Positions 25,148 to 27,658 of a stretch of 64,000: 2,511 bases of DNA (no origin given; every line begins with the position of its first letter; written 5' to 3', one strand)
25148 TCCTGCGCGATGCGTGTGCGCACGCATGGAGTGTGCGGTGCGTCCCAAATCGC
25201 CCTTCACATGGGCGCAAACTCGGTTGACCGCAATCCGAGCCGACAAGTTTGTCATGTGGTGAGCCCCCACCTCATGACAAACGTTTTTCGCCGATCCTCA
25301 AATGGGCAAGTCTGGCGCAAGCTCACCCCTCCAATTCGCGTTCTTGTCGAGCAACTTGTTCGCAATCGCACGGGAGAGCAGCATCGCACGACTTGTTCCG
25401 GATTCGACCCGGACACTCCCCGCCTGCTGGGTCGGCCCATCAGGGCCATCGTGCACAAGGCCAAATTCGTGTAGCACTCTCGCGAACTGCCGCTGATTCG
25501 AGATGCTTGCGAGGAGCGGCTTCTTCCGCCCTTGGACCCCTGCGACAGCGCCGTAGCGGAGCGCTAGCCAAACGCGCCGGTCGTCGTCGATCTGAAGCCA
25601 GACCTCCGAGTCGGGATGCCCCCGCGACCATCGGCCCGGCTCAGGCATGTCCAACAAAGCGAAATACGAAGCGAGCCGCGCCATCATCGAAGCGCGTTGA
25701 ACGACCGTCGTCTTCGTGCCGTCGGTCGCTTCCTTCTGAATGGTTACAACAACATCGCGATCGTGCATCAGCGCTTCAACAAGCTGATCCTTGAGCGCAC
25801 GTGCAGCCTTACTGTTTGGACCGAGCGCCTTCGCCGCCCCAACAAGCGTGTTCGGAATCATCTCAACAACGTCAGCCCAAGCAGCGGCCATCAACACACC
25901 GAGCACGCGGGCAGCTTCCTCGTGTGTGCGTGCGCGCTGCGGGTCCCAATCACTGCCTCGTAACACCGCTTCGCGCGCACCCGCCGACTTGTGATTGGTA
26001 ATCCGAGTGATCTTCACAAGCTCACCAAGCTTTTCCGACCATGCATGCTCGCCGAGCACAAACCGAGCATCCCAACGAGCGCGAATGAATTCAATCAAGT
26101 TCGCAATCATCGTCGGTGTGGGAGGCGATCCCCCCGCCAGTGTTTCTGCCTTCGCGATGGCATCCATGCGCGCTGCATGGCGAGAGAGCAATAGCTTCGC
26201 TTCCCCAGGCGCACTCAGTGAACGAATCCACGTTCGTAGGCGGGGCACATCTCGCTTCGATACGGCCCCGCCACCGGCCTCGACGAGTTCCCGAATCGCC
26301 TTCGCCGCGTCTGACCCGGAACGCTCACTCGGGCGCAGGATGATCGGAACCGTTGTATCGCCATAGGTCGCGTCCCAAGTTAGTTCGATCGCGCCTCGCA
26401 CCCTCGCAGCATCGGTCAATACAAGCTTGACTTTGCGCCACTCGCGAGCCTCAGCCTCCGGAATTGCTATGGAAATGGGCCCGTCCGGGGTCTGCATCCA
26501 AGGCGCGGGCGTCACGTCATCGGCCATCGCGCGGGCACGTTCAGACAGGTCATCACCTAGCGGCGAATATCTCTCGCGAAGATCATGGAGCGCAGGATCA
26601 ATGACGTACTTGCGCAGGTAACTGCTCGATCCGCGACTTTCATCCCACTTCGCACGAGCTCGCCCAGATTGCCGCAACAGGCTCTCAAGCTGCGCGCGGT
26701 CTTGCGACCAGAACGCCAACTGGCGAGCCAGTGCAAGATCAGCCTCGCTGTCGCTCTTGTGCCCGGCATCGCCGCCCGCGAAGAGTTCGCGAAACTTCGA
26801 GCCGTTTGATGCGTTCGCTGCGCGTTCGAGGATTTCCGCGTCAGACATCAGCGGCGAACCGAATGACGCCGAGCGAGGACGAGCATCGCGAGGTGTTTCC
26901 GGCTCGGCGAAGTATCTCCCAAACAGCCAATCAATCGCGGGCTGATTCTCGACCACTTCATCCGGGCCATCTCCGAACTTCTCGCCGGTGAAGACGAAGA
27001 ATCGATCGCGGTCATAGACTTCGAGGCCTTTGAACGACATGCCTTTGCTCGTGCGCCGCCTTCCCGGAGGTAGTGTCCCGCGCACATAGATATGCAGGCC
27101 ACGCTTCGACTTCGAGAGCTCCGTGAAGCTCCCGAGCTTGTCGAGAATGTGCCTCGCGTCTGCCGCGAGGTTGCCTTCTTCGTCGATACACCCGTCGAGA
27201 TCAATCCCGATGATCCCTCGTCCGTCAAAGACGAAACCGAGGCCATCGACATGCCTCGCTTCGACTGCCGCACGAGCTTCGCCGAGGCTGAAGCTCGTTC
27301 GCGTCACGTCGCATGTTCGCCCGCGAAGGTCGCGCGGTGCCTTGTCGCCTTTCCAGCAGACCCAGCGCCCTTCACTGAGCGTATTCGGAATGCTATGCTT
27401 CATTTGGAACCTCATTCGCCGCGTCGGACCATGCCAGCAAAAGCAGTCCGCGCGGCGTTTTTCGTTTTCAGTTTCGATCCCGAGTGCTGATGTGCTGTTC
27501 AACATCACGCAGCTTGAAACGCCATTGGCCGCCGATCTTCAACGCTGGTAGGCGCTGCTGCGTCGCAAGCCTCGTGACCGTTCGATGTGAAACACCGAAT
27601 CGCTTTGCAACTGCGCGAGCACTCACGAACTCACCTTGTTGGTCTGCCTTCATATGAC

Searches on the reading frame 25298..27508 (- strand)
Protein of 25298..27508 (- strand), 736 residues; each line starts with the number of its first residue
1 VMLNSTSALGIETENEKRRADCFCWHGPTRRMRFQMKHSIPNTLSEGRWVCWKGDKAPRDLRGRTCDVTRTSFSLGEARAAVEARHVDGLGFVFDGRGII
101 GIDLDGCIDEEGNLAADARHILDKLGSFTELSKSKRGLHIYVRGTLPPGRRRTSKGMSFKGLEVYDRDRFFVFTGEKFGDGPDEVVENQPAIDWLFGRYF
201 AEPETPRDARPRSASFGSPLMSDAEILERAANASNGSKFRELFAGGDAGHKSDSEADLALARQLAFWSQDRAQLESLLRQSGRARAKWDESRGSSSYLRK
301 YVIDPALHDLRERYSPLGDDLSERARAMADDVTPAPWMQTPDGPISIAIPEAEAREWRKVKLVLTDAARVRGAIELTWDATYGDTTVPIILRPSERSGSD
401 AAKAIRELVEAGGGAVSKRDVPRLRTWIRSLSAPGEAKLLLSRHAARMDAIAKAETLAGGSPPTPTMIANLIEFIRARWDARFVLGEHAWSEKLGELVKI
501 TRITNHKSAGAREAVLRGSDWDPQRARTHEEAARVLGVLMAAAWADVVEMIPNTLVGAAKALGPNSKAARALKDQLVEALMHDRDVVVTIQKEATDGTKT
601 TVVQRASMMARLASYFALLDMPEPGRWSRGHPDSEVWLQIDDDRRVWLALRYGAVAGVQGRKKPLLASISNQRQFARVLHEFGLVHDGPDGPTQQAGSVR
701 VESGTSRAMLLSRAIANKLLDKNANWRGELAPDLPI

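Call 5: search_protein_families(library=pfam, proteins=[window:25298-27508:-], max_evalue=0.01)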
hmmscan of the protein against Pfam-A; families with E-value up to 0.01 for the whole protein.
window:25298-27508:- (736 aa): 1 family
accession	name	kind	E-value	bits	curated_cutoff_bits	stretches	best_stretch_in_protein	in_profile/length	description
PF22763.1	NrS1-1_pol-like_HBD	-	1e-16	60.9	27.9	1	254-316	2-64/64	NrS-1 polymerase HBD domain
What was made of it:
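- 25298..27508 (-): Primase/helicase of the island (replication module). NrS-1 polymerase HBD domain at 1e-16 (call 5).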

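Call 6: search_protein_families(library=padloc, proteins=[window:25298-27508:-], max_evalue=0.1)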
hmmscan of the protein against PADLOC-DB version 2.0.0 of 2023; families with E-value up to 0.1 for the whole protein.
window:25298-27508:- (736 aa): 0 families

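Call 8: search_protein_families(library=ncbifam, proteins=[window:25298-27508:-], max_evalue=0.01)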
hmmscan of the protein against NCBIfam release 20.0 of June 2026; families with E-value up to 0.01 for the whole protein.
window:25298-27508:- (736 aa): 0 families

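Call 9: search_protein_families(library=phrogs, proteins=[window:25298-27508:-], max_evalue=0.01)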
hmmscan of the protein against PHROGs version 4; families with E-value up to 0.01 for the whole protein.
window:25298-27508:- (736 aa): 6 families
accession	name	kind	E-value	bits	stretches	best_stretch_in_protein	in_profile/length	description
phrog_13901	-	DNA, RNA and nucleotide metabolism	7e-56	190.8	1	38-316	9-301/341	DNA primase/helicase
phrog_1829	-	DNA, RNA and nucleotide metabolism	5.1e-54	184.6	1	43-320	9-303/772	DNA primase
phrog_8643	-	DNA, RNA and nucleotide metabolism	3e-25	90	1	16-183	14-176/179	DNA polymerase/primase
phrog_3022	-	DNA, RNA and nucleotide metabolism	6.3e-25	88.7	1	78-299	62-285/788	DNA primase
phrog_15962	-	DNA, RNA and nucleotide metabolism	5.9e-16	58.9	1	77-190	91-200/835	DNA primase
phrog_722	-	unknown function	0.00043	21.1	1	319-366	58-95/198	-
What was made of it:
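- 25298..27508 (-): PHROG DNA primase/helicase at 7e-56 (call 9).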
